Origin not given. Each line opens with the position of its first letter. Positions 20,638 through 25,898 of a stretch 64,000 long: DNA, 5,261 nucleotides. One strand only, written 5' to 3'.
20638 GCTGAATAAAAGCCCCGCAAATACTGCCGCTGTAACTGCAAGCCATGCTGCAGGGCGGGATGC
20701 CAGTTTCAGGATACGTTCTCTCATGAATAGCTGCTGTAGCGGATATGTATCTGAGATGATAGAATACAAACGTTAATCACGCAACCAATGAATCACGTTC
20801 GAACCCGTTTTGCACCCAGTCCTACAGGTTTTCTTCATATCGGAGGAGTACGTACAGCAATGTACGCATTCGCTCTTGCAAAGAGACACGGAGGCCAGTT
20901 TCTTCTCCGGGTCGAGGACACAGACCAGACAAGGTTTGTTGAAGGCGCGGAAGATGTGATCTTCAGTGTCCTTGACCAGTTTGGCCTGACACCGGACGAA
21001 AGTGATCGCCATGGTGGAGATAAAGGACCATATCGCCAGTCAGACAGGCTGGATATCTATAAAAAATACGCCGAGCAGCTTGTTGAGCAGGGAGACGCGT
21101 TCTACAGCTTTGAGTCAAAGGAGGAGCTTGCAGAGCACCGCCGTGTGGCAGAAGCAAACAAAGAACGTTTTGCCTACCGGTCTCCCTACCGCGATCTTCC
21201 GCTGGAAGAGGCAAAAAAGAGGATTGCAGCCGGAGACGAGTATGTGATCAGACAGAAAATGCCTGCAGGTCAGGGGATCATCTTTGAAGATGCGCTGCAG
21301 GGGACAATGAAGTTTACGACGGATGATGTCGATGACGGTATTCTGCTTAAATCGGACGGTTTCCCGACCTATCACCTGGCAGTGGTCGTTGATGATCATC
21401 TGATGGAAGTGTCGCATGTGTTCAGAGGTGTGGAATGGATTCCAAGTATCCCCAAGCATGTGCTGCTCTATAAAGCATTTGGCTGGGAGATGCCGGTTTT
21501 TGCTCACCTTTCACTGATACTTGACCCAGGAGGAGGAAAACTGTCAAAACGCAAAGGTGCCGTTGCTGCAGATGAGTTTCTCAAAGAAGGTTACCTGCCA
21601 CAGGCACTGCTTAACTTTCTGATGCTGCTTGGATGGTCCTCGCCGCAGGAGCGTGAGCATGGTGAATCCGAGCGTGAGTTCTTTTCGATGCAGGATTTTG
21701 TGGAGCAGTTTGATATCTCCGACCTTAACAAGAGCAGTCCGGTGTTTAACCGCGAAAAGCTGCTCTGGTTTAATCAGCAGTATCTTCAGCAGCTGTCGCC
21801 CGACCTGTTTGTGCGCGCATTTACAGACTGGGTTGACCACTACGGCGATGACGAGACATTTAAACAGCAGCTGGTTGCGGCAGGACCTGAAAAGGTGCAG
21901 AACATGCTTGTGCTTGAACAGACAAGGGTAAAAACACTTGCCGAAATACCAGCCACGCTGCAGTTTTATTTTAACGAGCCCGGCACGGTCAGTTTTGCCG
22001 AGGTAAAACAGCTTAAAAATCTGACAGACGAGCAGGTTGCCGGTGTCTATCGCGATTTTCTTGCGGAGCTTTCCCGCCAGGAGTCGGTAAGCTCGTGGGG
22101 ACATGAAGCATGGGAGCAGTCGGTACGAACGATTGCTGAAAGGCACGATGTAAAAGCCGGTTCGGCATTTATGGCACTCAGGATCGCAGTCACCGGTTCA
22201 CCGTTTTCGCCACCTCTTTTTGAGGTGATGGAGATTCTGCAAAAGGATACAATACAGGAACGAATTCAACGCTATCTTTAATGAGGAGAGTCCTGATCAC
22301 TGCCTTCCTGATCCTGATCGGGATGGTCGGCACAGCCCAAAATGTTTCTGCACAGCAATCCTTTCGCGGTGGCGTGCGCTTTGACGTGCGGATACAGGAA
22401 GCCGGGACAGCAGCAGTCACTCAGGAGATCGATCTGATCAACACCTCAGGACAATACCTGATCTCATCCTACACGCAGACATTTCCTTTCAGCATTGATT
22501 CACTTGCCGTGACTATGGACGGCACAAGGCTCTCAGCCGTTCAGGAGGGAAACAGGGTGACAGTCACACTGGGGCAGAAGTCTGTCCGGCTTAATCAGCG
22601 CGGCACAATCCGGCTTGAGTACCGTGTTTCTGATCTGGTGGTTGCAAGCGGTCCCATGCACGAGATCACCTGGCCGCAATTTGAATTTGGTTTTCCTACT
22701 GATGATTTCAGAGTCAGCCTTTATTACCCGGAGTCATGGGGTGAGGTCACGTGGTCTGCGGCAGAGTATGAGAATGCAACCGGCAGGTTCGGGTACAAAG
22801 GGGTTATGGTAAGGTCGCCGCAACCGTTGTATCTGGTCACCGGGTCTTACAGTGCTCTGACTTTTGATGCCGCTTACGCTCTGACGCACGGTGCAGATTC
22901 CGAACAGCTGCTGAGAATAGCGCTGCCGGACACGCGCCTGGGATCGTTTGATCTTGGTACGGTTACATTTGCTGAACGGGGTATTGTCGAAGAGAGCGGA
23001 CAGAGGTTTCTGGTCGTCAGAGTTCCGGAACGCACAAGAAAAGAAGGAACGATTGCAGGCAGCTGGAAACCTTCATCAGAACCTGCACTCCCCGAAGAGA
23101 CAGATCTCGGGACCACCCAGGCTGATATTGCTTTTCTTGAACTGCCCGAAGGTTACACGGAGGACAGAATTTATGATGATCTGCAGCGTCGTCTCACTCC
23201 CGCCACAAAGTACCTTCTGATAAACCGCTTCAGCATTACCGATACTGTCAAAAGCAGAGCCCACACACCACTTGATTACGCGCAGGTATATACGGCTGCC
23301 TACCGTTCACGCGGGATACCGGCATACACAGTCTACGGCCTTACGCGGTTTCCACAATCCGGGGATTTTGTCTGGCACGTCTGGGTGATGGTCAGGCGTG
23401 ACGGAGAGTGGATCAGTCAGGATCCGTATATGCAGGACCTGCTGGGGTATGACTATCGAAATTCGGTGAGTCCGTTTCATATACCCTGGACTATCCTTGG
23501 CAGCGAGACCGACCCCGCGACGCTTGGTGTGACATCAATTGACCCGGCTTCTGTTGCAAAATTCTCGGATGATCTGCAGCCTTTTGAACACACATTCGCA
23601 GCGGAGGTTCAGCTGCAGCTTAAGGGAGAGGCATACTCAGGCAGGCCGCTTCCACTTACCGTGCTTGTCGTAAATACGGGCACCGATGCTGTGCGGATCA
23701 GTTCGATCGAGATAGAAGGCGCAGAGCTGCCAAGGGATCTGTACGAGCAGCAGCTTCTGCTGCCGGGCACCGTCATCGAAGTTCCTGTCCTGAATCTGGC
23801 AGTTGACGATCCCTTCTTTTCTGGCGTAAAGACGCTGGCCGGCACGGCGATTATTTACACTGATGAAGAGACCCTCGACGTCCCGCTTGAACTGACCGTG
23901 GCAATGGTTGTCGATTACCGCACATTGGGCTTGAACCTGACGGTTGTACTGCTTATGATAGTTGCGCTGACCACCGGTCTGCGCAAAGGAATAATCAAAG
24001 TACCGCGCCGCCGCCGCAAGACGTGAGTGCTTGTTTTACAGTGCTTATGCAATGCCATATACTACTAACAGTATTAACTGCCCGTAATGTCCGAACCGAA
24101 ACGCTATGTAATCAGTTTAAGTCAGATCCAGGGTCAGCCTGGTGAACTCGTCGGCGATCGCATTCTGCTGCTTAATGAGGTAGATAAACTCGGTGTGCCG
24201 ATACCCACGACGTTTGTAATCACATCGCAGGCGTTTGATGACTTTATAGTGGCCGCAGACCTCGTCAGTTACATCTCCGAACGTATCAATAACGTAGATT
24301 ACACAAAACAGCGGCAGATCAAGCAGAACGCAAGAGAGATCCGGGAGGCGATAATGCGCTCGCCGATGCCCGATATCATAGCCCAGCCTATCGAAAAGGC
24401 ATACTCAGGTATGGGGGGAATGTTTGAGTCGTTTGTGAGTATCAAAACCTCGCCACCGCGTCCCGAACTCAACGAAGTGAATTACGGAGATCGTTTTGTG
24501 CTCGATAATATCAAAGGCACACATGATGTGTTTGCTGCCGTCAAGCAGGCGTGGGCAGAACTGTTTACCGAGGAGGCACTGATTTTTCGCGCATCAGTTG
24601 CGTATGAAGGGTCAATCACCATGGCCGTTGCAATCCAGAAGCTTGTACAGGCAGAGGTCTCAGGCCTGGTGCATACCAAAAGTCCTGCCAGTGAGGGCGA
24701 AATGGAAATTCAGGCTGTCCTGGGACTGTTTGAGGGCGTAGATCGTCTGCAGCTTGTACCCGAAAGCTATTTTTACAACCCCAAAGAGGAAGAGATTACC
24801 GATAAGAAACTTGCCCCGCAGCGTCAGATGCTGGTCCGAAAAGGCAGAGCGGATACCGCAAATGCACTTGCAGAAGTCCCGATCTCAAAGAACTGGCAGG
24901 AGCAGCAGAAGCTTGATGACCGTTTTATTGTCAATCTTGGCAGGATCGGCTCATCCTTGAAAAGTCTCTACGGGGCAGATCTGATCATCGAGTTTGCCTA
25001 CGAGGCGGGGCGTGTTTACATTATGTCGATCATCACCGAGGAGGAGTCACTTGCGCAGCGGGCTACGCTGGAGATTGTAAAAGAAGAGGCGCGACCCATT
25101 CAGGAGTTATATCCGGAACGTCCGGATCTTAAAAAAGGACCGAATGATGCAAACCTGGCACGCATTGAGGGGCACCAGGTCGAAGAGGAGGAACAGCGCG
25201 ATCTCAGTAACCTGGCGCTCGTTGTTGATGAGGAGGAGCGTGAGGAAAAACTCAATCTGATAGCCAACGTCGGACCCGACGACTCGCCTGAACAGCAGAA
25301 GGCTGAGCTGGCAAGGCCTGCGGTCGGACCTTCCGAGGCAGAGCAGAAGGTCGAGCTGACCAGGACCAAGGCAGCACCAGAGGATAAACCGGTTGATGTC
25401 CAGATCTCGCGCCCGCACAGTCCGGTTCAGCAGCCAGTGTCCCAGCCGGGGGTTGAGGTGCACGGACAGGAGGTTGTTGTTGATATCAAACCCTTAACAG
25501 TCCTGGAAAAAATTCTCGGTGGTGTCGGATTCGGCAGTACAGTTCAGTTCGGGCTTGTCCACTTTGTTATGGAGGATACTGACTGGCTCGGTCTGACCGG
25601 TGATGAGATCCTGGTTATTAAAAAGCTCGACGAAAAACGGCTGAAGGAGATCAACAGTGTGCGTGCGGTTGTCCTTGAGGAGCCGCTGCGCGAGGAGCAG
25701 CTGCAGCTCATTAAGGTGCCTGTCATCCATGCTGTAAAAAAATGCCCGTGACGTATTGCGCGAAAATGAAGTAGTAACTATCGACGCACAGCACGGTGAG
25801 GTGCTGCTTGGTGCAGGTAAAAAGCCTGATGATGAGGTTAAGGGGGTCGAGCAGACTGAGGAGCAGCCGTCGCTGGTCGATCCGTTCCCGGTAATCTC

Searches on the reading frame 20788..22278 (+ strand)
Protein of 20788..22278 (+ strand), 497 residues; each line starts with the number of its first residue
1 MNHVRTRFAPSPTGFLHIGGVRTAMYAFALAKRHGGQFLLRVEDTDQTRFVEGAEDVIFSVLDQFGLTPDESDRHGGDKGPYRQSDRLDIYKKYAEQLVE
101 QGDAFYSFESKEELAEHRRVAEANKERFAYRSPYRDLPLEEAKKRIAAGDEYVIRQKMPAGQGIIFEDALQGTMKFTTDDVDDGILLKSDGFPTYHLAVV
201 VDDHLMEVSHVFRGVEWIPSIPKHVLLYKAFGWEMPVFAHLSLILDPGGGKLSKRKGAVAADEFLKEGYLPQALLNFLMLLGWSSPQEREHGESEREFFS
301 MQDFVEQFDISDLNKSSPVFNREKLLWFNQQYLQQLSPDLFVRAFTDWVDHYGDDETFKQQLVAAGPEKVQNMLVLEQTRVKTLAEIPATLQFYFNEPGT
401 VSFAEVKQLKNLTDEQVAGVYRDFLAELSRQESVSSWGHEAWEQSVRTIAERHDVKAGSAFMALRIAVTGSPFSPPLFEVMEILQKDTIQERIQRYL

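Call 13: search_protein_families(library=pfam, proteins=[window:20788-22278:+], max_evalue=0.001)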
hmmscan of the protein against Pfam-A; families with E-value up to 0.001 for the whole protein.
window:20788-22278:+ (497 aa): 2 families
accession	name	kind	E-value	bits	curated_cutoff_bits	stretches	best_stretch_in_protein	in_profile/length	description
PF00749.27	tRNA-synt_1c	-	2.9e-97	325.8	23.4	1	4-327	2-314/314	tRNA synthetases class I (E and Q), catalytic domain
PF19269.4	Anticodon_2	-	7.3e-26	91.7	23.6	1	366-496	12-140/141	Anticodon binding domain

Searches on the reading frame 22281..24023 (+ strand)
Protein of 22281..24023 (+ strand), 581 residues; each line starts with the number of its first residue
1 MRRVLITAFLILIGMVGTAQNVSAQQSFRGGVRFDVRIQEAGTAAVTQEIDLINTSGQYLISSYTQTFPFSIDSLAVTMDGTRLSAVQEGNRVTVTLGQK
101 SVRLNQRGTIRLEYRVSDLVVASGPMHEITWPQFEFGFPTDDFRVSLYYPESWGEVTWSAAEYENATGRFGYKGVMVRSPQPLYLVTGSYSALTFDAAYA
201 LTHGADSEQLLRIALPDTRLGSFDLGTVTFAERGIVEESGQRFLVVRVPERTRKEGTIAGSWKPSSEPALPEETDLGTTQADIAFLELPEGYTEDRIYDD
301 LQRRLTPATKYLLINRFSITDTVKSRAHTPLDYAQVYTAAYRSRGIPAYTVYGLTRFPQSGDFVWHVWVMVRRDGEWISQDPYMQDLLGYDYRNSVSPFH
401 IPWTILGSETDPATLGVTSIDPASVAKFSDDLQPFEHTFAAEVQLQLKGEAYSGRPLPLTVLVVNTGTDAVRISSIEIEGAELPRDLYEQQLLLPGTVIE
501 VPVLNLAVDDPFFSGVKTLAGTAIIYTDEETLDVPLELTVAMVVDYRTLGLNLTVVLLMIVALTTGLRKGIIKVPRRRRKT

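Call 13: search_protein_families(library=pfam, proteins=[window:22281-24023:+], max_evalue=0.001)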
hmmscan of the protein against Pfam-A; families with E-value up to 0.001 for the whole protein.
window:22281-24023:+ (581 aa): 1 family
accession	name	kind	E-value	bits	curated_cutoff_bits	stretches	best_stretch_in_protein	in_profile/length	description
PF01841.26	Transglut_core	-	1.9e-07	31.8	23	1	319-382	43-108/108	Transglutaminase-like superfamily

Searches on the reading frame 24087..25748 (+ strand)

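Call 13: search_protein_families(library=pfam, proteins=[window:24087-25748:+], max_evalue=0.001)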
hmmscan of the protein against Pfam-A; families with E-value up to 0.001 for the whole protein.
window:24087-25748:+ (554 aa): 1 family
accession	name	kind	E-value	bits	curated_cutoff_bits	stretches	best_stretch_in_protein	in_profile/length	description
PF01326.24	PPDK_N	-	4e-40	138.5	27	1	21-315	3-306/328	Pyruvate phosphate dikinase, AMP/ATP-binding domain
